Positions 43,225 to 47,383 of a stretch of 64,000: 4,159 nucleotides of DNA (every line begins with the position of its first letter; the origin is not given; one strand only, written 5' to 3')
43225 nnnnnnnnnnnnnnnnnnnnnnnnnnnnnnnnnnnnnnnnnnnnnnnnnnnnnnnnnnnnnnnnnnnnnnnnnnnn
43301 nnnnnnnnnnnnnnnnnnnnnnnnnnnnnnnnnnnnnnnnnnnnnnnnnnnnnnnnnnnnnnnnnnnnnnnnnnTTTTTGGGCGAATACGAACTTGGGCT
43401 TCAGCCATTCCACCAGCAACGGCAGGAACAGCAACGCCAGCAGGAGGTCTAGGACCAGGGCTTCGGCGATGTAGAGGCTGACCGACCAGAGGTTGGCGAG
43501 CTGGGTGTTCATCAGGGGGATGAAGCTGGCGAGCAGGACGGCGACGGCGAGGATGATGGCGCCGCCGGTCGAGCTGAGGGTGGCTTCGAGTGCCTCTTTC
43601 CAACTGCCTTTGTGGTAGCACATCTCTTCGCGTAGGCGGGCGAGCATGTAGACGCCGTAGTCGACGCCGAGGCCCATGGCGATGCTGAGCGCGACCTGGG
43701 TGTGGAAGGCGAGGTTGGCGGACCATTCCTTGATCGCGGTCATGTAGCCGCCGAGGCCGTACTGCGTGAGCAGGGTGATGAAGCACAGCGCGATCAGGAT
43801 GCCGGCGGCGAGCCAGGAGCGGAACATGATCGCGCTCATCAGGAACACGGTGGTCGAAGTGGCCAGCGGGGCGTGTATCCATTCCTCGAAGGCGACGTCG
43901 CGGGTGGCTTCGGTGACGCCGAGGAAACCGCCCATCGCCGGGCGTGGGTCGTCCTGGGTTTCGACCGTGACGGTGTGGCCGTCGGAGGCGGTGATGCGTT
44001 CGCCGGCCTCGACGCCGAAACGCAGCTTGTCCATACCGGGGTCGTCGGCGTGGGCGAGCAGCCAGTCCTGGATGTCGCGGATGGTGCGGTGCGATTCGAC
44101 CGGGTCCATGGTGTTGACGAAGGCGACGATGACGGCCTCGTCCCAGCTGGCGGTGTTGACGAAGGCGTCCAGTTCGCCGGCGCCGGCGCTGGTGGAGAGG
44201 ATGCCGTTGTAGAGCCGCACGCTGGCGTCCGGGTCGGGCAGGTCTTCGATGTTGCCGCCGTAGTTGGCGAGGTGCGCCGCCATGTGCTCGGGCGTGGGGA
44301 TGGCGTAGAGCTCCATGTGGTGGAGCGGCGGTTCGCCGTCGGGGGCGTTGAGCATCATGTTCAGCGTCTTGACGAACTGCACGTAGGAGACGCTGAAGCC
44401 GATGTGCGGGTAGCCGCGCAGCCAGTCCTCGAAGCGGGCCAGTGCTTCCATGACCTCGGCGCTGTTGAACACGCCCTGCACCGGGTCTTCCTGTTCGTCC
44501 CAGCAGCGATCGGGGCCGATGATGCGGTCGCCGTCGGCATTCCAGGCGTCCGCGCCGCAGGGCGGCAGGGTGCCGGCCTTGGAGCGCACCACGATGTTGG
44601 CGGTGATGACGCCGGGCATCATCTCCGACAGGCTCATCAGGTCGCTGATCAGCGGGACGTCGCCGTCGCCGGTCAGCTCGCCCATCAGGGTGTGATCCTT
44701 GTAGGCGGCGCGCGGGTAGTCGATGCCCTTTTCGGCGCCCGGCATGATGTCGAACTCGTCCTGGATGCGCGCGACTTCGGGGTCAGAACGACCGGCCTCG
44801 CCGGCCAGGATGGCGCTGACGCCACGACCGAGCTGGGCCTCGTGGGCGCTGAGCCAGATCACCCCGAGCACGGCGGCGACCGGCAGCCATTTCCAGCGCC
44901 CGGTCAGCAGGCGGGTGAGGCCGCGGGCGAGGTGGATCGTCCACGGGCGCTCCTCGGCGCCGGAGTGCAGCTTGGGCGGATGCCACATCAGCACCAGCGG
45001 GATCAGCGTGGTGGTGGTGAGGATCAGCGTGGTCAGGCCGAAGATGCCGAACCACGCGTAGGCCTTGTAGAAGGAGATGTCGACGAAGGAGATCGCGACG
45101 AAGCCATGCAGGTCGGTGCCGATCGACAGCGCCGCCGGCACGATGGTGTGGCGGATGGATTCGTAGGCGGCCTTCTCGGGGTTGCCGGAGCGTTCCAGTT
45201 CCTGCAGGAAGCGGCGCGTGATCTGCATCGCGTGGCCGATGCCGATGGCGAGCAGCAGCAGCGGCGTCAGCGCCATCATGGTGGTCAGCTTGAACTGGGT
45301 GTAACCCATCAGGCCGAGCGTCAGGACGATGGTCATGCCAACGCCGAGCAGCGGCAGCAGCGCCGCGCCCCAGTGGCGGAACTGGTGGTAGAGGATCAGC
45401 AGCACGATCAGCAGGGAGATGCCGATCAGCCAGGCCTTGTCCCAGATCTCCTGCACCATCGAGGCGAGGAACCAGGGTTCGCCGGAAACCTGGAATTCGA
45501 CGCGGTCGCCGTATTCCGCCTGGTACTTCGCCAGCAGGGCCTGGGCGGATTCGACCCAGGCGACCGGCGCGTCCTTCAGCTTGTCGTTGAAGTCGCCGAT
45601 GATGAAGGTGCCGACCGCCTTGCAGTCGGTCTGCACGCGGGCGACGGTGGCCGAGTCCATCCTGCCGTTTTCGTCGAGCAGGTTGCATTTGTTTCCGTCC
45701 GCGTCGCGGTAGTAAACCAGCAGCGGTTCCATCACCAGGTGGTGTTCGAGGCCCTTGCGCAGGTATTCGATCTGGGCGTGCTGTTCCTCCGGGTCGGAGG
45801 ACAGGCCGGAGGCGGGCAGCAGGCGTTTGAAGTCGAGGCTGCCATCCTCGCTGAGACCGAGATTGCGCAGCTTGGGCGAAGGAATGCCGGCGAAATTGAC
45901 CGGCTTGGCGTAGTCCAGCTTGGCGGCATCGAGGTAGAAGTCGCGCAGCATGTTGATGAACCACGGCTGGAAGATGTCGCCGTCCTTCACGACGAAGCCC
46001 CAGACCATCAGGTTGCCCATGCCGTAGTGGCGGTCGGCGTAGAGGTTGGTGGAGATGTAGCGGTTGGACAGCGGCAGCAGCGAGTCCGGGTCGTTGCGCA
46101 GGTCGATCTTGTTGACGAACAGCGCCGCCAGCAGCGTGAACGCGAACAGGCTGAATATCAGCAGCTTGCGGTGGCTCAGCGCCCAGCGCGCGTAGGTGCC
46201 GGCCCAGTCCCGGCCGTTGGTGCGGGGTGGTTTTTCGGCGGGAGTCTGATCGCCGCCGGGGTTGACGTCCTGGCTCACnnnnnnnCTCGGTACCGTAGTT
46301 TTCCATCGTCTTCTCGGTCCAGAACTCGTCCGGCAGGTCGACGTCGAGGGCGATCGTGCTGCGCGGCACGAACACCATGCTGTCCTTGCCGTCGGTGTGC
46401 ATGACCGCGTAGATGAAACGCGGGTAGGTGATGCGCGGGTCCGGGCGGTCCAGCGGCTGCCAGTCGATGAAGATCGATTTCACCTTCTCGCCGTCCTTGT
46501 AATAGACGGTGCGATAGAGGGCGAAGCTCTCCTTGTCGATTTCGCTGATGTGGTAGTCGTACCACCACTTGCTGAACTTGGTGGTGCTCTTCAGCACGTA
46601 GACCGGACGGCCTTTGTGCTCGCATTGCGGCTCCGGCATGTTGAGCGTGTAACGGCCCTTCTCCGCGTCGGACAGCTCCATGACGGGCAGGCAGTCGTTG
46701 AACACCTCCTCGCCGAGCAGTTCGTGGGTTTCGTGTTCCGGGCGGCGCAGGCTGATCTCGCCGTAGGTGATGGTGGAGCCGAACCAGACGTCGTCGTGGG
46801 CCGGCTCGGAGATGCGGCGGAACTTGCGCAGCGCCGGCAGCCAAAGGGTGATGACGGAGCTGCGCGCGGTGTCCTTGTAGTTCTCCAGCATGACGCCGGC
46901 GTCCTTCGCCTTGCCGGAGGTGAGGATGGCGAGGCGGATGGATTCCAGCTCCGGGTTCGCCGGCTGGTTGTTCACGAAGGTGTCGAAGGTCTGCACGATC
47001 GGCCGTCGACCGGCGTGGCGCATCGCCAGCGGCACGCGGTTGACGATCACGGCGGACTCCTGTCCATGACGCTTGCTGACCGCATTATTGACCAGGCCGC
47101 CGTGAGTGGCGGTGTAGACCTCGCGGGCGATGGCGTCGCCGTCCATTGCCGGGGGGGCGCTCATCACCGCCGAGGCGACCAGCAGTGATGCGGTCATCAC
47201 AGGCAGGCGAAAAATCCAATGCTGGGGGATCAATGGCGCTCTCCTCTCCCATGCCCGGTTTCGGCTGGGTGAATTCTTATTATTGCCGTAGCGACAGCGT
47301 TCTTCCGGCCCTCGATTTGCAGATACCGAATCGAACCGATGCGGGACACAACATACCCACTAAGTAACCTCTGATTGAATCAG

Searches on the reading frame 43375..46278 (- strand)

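Call 45: search_protein_families(library=pfam, proteins=[window:43375-46278:-], max_evalue=0.001)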
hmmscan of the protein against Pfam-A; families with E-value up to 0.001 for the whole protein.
window:43375-46278:- (968 aa): 4 families
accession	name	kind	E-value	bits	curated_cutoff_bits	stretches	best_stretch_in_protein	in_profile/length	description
PF03176.21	MMPL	-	9.8e-29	100.8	20.5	2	792-956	137-299/333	MMPL family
PF12349.14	Sterol-sensing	-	3.1e-06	27.6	22.3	1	304-424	7-127/153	Sterol-sensing domain of SREBP cleavage-activation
PF02460.24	Patched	-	0.00017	21.8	23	0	306-391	31-115/156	Patched SSD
PF00873.25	ACR_tran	-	0.00033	18.9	28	1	851-959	378-489/1021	AcrB/AcrD/AcrF family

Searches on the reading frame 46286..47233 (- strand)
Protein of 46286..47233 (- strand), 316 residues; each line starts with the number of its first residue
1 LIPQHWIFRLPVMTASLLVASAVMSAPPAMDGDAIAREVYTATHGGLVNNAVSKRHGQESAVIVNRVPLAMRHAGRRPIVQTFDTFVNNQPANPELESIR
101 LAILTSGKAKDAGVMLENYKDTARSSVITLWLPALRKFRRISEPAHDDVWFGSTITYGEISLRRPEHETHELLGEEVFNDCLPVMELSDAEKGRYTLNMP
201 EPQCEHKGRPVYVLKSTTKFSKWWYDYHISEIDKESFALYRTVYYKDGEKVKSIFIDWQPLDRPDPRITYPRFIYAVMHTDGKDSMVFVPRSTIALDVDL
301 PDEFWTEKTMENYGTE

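Call 45: search_protein_families(library=pfam, proteins=[window:46286-47233:-], max_evalue=0.001)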
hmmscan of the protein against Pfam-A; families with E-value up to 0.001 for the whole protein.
window:46286-47233:- (316 aa): 1 family
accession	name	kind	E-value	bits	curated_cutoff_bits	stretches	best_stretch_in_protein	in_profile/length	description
PF17131.11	LolA_like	-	4.8e-16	59.4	30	1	110-311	14-183/184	Outer membrane lipoprotein-sorting protein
